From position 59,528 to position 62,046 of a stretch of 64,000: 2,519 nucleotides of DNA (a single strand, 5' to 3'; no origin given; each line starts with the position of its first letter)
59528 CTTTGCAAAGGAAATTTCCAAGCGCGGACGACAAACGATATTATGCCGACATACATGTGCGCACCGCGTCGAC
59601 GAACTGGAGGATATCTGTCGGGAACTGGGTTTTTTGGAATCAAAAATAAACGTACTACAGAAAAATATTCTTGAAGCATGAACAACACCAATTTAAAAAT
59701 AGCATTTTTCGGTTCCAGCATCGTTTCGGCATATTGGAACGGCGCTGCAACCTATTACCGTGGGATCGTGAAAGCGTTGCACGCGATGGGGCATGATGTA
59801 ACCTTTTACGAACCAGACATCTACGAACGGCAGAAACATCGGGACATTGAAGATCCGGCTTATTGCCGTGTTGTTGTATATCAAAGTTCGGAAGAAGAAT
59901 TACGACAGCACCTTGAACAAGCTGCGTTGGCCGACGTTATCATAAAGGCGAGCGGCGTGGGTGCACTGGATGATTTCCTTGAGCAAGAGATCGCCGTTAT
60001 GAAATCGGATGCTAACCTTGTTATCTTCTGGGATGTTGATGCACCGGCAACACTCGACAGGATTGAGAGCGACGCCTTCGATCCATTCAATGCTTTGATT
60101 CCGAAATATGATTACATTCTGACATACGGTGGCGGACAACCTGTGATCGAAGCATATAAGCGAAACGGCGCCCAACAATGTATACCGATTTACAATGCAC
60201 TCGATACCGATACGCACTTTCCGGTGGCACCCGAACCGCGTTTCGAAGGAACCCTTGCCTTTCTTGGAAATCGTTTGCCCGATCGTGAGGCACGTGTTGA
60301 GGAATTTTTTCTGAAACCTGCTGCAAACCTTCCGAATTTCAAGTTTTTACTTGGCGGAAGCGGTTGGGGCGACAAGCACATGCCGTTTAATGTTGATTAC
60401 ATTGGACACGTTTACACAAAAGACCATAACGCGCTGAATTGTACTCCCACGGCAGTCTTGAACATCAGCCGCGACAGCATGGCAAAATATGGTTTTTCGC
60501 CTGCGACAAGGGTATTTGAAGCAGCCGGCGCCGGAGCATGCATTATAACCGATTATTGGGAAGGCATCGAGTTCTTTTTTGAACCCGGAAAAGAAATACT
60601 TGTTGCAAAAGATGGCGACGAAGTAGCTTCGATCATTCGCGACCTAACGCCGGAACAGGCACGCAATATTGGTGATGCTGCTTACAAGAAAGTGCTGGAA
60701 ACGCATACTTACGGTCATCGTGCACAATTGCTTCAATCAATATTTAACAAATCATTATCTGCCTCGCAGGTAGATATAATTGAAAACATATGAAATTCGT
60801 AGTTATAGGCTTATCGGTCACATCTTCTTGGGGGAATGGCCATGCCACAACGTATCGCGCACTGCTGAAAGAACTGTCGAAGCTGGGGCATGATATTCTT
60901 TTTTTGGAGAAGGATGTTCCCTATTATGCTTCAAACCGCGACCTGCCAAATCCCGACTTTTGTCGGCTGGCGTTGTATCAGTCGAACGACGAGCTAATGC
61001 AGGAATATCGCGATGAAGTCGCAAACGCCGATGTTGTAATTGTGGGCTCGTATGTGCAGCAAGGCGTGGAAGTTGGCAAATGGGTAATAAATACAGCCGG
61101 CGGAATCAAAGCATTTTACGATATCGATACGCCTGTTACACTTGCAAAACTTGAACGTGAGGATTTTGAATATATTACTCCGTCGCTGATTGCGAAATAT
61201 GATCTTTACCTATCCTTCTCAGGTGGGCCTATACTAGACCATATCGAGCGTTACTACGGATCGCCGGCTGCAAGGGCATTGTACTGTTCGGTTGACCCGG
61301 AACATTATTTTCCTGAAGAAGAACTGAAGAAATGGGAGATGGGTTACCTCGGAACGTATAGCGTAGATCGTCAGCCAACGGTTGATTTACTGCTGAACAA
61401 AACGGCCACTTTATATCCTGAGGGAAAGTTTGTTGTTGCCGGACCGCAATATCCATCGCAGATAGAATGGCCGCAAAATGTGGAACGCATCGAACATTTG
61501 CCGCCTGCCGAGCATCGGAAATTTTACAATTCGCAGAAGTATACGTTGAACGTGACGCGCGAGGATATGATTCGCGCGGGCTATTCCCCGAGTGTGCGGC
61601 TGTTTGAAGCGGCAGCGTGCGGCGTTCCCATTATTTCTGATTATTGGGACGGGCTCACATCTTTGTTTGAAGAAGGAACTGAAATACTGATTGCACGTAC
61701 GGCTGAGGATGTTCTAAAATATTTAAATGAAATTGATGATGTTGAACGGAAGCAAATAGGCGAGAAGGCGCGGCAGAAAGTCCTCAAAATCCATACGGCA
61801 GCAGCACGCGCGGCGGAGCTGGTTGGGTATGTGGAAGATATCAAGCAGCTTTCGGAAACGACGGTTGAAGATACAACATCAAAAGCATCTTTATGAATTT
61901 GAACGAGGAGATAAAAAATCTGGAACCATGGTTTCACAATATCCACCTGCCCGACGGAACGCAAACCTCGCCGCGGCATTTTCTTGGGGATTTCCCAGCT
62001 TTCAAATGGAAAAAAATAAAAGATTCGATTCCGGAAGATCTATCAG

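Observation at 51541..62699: Eleven-gene sugar-modification operon with no export or polymerase genes: product unknown, probably cytoplasmic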

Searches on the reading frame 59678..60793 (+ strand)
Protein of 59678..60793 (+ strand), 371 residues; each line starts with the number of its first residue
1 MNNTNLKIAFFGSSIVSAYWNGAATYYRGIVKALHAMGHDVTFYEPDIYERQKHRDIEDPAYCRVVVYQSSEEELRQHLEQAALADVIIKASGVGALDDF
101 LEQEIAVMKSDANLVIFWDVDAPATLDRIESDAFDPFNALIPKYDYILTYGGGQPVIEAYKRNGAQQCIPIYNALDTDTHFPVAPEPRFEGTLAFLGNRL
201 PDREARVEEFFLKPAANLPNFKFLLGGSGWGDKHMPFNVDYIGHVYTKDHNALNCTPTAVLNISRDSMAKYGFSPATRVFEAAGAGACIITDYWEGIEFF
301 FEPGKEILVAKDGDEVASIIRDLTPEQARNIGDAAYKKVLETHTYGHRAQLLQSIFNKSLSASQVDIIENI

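Call 3: search_protein_families(library=pfam, proteins=[window:59678-60793:+], max_evalue=0.001)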
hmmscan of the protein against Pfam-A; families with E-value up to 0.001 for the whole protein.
window:59678-60793:+ (371 aa): 1 family
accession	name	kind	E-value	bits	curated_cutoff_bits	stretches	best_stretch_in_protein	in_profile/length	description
PF13524.12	Glyco_trans_1_2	-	2.5e-40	138.2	25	1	209-352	3-142/144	Glycosyl transferase-like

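Call 4: search_protein_families(library=ncbifam, proteins=[window:59678-60793:+], max_evalue=0.001)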
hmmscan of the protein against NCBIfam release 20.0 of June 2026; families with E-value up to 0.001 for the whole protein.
window:59678-60793:+ (371 aa): 0 families

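Call 19: search_solved_structures(query=window:59678-60793:+, max_evalue=1)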
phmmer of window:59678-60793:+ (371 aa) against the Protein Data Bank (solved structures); distinct sequences matched with E-value up to 1: 0.

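Call 35: find_homologous_proteins(query=window:59678-60793:+, max_evalue=0.00001)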
Query window:59678-60793:+ (371 aa): 8000 proteins with E <= 0.00001 among 8000 candidates; the best 120 are listed.
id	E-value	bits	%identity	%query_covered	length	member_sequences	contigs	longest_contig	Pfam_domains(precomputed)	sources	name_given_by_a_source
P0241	2.3e-224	762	64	67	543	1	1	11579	PF13579.13,PF13524.13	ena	-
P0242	9.0e-208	708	84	98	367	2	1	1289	PF13524.13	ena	-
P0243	1.7e-205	700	83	98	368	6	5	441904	PF13524.13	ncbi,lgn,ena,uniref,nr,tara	ncbi:glycosyltransferase [Flavobacterium coralii]|uniref:CgeB family protein n=1 Tax=Flavobacterium 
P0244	7.7e-204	695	82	98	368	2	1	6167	PF13524.13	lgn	-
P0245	1.4e-203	694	81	98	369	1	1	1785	PF13524.13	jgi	-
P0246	1.6e-201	687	81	98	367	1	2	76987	PF13524.13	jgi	jgi:spore maturation protein CgeB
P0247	1.1e-200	685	80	98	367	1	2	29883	PF13524.13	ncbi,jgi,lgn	jgi:spore maturation protein CgeB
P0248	1.8e-200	684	80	98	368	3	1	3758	PF13524.13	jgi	jgi:spore maturation protein CgeB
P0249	6.0e-198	676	79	98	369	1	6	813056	PF13524.13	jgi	jgi:spore maturation protein CgeB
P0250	3.4e-197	673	79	98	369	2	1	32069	PF13524.13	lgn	-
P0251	6.1e-197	672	79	98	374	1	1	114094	PF13524.13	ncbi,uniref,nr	ncbi:hypothetical protein CHU92_13660 [Flavobacterium cyanobacteriorum]|uniref:Spore protein YkvP/Cg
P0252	3.6e-196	670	81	97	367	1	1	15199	PF13524.13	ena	-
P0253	1.6e-193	661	76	98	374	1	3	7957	PF13524.13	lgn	-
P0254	6.7e-193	659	78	96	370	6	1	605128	PF13524.13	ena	-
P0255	1.5e-192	658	78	98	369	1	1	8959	PF13524.13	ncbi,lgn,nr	ncbi:MAG TPA: glycosyltransferase [Flavobacterium sp.]|nr:glycosyltransferase [Flavobacterium sp.]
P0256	1.5e-192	658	78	98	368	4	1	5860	PF13524.13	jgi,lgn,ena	-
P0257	1.5e-192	658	78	98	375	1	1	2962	PF13524.13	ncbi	-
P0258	3.2e-192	657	76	96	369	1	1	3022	PF13524.13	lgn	-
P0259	3.7e-191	653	77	98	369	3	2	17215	PF13524.13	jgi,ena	-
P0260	4.8e-191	653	78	97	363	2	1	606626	PF13524.13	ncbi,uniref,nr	ncbi:glycosyltransferase [Marivirga sp. S37H4]|uniref:Glycosyltransferase n=1 Tax=Marivirga aurantia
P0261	5.3e-191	653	77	96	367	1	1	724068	PF13524.13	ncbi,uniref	ncbi:glycosyltransferase [Salinimicrobium catena]|uniref:CgeB family protein n=1 Tax=Salinimicrobium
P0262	1.1e-190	652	76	96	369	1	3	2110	PF13524.13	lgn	-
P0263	1.6e-190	651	79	97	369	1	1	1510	PF13524.13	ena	-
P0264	2.3e-189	647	76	96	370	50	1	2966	PF13524.13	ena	-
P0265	3.3e-189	647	75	96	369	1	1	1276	PF13524.13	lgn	-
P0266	3.5e-189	647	76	97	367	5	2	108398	PF13524.13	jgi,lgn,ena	jgi:spore maturation protein CgeB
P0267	3.9e-189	647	76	97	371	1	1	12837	PF13524.13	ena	-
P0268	5.9e-189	646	76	96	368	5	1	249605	PF13524.13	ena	-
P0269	7.6e-189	646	76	96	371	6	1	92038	PF13524.13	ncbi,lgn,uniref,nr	ncbi:hypothetical protein GCM10007103_28150 [Salinimicrobium marinum]|uniref:Spore protein YkvP/CgeB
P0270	1.5e-188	645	77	97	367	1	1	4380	PF13524.13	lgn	-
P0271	1.5e-188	645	76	99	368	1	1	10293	PF13524.13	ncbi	-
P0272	1.5e-188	645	77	96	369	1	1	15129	PF13524.13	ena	-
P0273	2.1e-188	644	76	96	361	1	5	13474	PF13524.13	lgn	-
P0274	2.1e-188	644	76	96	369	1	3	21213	PF13524.13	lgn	-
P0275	2.2e-188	644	76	97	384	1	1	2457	PF13524.13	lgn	-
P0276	2.4e-188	644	76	98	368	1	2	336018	PF13524.13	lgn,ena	-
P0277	3.2e-188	644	75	98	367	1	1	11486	PF13524.13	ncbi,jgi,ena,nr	ncbi:MAG TPA: glycosyltransferase [Flavobacterium sp.]|jgi:spore maturation protein CgeB|nr:glycosyl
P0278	4.1e-188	643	76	96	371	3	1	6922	PF13524.13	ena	-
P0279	6.3e-188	643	76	97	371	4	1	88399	PF13524.13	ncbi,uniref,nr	ncbi:glycosyltransferase [Zunongwangia sp. F363]|uniref:Glycosyltransferase n=1 Tax=Autumnicola tepi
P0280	8.4e-188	642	78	97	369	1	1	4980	PF13524.13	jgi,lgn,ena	-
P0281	9.1e-188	642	77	98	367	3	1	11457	PF13524.13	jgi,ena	-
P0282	9.8e-188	642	76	96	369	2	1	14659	PF13524.13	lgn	-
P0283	1.1e-187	642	76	97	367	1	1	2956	PF13524.13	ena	-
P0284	1.4e-187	641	76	96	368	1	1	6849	PF13524.13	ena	-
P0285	1.5e-187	641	77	97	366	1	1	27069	PF13524.13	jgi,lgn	jgi:spore maturation protein CgeB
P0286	1.6e-187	641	77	95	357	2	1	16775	PF13524.13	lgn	-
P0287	3.4e-187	640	76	98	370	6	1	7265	PF13524.13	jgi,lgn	jgi:spore maturation protein CgeB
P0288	3.6e-187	640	76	96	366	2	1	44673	PF13524.13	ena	-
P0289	4.0e-187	640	75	98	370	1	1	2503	PF13524.13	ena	-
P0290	4.8e-187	640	77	96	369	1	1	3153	PF13524.13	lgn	-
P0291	5.2e-187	640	76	98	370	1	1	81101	PF13524.13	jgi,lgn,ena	-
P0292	5.5e-187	639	76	97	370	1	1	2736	PF13524.13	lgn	-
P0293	5.6e-187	639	74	98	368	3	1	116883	PF13524.13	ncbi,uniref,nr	ncbi:CgeB family protein [Autumnicola psychrophila]|uniref:Glycosyltransferase n=1 Tax=Autumnicola p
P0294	6.6e-187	639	75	97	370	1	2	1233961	PF13524.13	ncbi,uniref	ncbi:CgeB family protein [Salinimicrobium soli]|uniref:CgeB family protein n=1 Tax=Salinimicrobium s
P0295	6.7e-187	639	75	96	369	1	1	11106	PF13524.13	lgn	-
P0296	9.5e-187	639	76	96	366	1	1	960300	PF13524.13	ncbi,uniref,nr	ncbi:CgeB family protein [Salinimicrobium sediminilitoris]|uniref:CgeB family protein n=1 Tax=Salini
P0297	1.1e-186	638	75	97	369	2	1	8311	PF13524.13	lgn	-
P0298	1.3e-186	638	74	99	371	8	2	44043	PF13524.13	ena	-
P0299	1.7e-186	638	74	99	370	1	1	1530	PF13524.13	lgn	-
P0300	6.4e-186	636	75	98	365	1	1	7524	PF13524.13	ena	-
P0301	6.5e-186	636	76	96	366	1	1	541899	PF13524.13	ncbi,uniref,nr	ncbi:CgeB family protein [Salinimicrobium sp. TH3]|uniref:CgeB family protein n=1 Tax=Salinimicrobiu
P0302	1.7e-185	635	78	94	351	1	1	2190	PF13524.13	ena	-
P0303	4.0e-185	633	75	98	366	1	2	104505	PF13524.13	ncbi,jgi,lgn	-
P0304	4.1e-185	633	74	99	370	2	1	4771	PF13524.13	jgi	jgi:spore maturation protein CgeB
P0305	5.3e-185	633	74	96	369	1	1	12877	PF13524.13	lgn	-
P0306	6.3e-185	633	75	97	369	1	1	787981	PF13524.13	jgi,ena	-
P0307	1.1e-184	632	74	96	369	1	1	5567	PF13524.13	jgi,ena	-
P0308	1.2e-184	632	77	96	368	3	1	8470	PF13524.13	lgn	-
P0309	1.5e-184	631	73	98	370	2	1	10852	PF13524.13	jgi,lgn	-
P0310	1.5e-184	631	73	98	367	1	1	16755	PF13524.13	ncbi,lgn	-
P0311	1.9e-184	631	76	98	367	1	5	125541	PF13524.13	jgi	jgi:spore maturation protein CgeB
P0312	2.0e-184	631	74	99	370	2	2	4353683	PF13524.13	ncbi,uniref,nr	ncbi:glycosyltransferase [Antarcticibacterium flavum]|uniref:Glycosyltransferase n=1 Tax=Antarcticib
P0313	2.1e-184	631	74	97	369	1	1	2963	PF13524.13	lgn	-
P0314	3.6e-184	630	76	96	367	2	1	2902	PF13524.13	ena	-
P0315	3.7e-184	630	75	96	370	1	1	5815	PF13524.13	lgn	-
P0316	3.8e-184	630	74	98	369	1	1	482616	PF13524.13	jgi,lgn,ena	-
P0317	4.2e-184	630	74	98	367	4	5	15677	PF13524.13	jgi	jgi:spore maturation protein CgeB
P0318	5.5e-184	630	73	98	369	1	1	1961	PF13524.13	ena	-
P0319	8.8e-184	629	75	97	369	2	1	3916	PF13524.13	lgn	-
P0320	9.2e-184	629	74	98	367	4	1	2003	PF13524.13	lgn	-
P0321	9.3e-184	629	74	96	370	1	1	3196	PF13524.13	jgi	jgi:spore maturation protein CgeB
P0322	1.2e-183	629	72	100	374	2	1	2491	PF13524.13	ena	-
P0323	1.5e-183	628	74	99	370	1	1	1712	PF13524.13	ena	-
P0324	2.4e-183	628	76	97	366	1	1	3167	PF13524.13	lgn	-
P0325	4.8e-183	626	75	97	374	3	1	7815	PF13524.13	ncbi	ncbi:MAG: glycosyltransferase [Salegentibacter sp.]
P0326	5.7e-183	626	75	98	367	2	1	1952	PF13524.13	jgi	jgi:spore maturation protein CgeB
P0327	6.7e-183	626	75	98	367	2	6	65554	PF13524.13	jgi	jgi:spore maturation protein CgeB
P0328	1.3e-182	625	74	97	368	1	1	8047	PF13524.13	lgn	-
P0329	3.4e-182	624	74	96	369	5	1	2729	PF13524.13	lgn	-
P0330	3.8e-182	624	74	98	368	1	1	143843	PF13524.13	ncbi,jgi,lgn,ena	ncbi:MAG TPA: glycosyltransferase [Flavobacterium sp.]|jgi:spore maturation protein CgeB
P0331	5.1e-182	623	75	97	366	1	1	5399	PF13524.13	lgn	-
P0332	6.7e-182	623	74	98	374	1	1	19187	PF13524.13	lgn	-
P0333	9.3e-182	622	75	97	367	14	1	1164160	PF13524.13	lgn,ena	-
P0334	1.4e-181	622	71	99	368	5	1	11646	PF13524.13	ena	-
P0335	2.4e-181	621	74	97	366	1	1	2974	PF13524.13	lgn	-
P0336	2.8e-181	621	74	96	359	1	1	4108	PF13524.13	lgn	-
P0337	2.8e-181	621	75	96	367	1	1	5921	PF13524.13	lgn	-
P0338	3.0e-181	621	72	99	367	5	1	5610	PF13524.13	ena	-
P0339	3.7e-181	620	74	96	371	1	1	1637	PF13524.13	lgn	-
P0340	4.4e-181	620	66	93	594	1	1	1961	PF13524.13,PF13439.13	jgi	jgi:spore maturation protein CgeB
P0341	5.1e-181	620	72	98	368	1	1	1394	PF13524.13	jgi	-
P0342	9.8e-181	619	73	98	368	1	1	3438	PF13524.13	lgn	-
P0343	3.6e-180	617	74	96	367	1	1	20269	PF13524.13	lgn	-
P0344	4.6e-180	617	73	96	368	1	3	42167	PF13524.13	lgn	-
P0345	6.7e-180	616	75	96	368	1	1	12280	PF13524.13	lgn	-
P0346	1.2e-179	615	74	98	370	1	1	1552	PF13524.13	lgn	-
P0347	1.4e-179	615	73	96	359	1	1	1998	PF13524.13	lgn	-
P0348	4.0e-179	614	73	97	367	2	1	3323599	PF13524.13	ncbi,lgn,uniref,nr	ncbi:glycosyltransferase [Flavobacterium sp. J372]|uniref:CgeB family protein n=1 Tax=Flavobacterium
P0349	4.2e-179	614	72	99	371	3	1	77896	PF13524.13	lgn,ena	-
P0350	4.5e-179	613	73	98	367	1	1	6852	PF13524.13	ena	-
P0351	6.4e-179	613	74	96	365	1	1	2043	PF13524.13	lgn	-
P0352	7.1e-179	613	73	96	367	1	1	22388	PF13524.13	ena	-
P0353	1.3e-178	612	73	95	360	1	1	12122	PF13524.13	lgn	-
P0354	1.5e-178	612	74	98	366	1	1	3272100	PF13524.13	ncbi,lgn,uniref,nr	ncbi:CgeB family protein [Legionella clemsonensis]|uniref:Spore protein YkvP/CgeB glycosyl transfera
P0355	1.7e-178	612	73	97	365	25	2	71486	PF13524.13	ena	-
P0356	1.9e-178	611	72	97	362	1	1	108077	PF13524.13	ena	-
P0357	3.1e-178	611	73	97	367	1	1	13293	PF13524.13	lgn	-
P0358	4.8e-178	610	71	99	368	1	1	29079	PF13524.13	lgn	-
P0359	5.6e-178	610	72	96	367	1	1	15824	PF13524.13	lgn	-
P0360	7.1e-178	609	73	97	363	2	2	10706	PF13524.13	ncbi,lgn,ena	-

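Call 53: predict_structure(alignment_id=A3)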
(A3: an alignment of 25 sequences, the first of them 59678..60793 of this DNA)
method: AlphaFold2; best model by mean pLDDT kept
length: 371 residues; sequences in the alignment: 25
mean_pLDDT: 90.8   pTM: 0.88
mean pLDDT of the five models: 90.8, 90.6, 90.2, 88.5, 88.0
residues with pLDDT >= 90: 266; 70-90: 89; 50-70: 7; < 50: 9
segments of 3 or more residues with pLDDT < 50: 365-371
pLDDT, mean of each block of 10 residues (from residue 1): 79 90 88 97 91 87 93 93 96 91 94 93 87 94 93 83 93 91 96 94 92 98 95 97 92 97 86 77 97 88 97 98 98 97 94 89 47 36
secondary structure, 60 per line:
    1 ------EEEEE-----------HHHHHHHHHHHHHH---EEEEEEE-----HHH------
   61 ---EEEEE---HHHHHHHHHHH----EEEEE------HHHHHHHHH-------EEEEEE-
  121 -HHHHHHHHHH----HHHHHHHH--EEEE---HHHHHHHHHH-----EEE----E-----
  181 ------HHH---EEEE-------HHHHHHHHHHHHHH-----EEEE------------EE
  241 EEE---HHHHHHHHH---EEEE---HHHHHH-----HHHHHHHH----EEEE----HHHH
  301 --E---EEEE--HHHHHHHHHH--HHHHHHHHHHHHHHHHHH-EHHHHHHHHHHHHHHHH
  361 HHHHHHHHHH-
elements in order: E7-11 H23-36 E40-46 E64-68 H72-82 E87-91 H98-106 E114-119 H122-131 H136-143 E146-149 H153-162 E168-170 E193-196 H204-217 E223-226 E239-243 H247-255 E259-262 H266-271 H277-284 E289-292 H297-300 E307-310 H313-322 H325-342 H345-370

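Call 56: fold_search(model_id=the predicted structure, library=pdb)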
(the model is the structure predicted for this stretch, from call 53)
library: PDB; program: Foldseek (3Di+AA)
matches with E <= 10: 1645; with E <= 0.001: 200
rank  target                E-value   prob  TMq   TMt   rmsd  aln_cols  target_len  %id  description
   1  6kih_A                1.4e-13  1.00  0.69  0.65   5.6       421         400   15  Sucrose-phosphate synthase (tll1590) from Thermosynechococcus elongatus (released 2020-05-27)
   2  7qsg_A                1.7e-13  1.00  0.72  0.70   4.4       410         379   15  Methylmannose polysaccharide mannosyltransferase from M. hassiacum (released 2023-01-25)
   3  3c48_B                3.5e-13  1.00  0.43  0.41  10.3       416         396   14  Structure of the retaining glycosyltransferase MshA: The first step in mycothiol biosynthesis. Organism: Corynebacteri (released 2008-03-25)
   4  6kih_B                5.6e-13  1.00  0.69  0.64   5.6       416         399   16  Sucrose-phosphate synthase (tll1590) from Thermosynechococcus elongatus (released 2020-05-27)
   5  3c4q_B                8.5e-13  1.00  0.72  0.69   5.0       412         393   16  Structure of the retaining glycosyltransferase MshA : The first step in mycothiol biosynthesis. Organism : Corynebacte (released 2008-04-01)
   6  6n1x                  8.9e-13  1.00  0.73  0.72   4.4       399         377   14  BshA from Staphylococcus aureus complexed with UDP and N-acetylglucosamine (released 2019-08-21)
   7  6d9t                  1.4e-12  1.00  0.74  0.73   4.2       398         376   14  BshA from Staphylococcus aureus complexed with UDP (released 2019-05-08)
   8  3c4q_A                1.4e-12  1.00  0.72  0.68   5.1       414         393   14  Structure of the retaining glycosyltransferase MshA : The first step in mycothiol biosynthesis. Organism : Corynebacte (released 2008-04-01)
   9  6eji_A                2.4e-12  1.00  0.67  0.69   5.3       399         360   15  Structure of a glycosyltransferase (released 2018-02-07)
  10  9v0w_B                2.5e-12  1.00  0.65  0.67   4.8       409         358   12  UDP-Glc:tetrahydrobiopterin glucosyltransferase from Pseudanabaena sp. Chao 1811 (released 2025-11-26)
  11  3c48_A                2.8e-12  1.00  0.43  0.41  10.7       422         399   15  Structure of the retaining glycosyltransferase MshA: The first step in mycothiol biosynthesis. Organism: Corynebacteri (released 2008-03-25)
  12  8dqd                  6.2e-12  1.00  0.65  0.65   5.6       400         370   14  Structure of the Campylobacter concisus glycosyltransferase PglA (released 2024-01-17)
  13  8dvz                  7.2e-12  1.00  0.63  0.63   6.6       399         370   15  Structure of the Campylobacter concisus glycosyltransferase PglA R282V variant (released 2024-01-17)
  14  9v0l                  8.0e-12  1.00  0.68  0.71   4.4       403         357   13  UDP-binding PsBGluT, a tetrahydrobiopterin glucosyltransferase from Pseudanabaena sp. Chao 1811 (released 2025-11-26)
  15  8dvw                  8.0e-12  1.00  0.63  0.63   6.6       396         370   14  Structure of the Campylobacter concisus glycosyltransferase PglA R203Q (released 2024-01-17)
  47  7qsg_B                2.3e-09  1.00  0.54  0.64   6.4       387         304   13  Methylmannose polysaccharide mannosyltransferase from M. hassiacum (released 2023-01-25)
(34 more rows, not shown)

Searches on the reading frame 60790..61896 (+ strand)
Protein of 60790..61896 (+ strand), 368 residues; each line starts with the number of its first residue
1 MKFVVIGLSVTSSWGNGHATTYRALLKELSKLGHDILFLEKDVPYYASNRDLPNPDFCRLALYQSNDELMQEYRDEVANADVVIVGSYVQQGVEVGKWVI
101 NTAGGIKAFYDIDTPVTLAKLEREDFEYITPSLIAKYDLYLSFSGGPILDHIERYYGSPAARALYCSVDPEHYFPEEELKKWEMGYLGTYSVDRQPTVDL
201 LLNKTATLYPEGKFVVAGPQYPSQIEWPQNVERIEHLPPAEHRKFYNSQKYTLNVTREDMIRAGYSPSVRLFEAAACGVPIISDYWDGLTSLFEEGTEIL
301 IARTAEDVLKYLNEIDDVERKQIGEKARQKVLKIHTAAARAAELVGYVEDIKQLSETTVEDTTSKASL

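Call 3: search_protein_families(library=pfam, proteins=[window:60790-61896:+], max_evalue=0.001)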
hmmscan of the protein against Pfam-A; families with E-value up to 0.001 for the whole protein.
window:60790-61896:+ (368 aa): 2 families
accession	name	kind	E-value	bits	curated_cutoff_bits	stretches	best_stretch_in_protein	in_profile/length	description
PF13524.12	Glyco_trans_1_2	-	7.4e-38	130.2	25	1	201-345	5-143/144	Glycosyl transferase-like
PF13692.12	Glyco_trans_1_4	-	1.2e-05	26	27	1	185-307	5-131/142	Glycosyl transferases group 1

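Call 4: search_protein_families(library=ncbifam, proteins=[window:60790-61896:+], max_evalue=0.001)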
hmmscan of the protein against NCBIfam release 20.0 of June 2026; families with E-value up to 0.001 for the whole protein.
window:60790-61896:+ (368 aa): 1 family
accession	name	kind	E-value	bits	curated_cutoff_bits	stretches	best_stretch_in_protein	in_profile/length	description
NF053787.1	GlcN_PG_synth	equivalog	0.0008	18.3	480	0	196-347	210-355/361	N-acetylglucosaminyl phosphatidylglycerol synthase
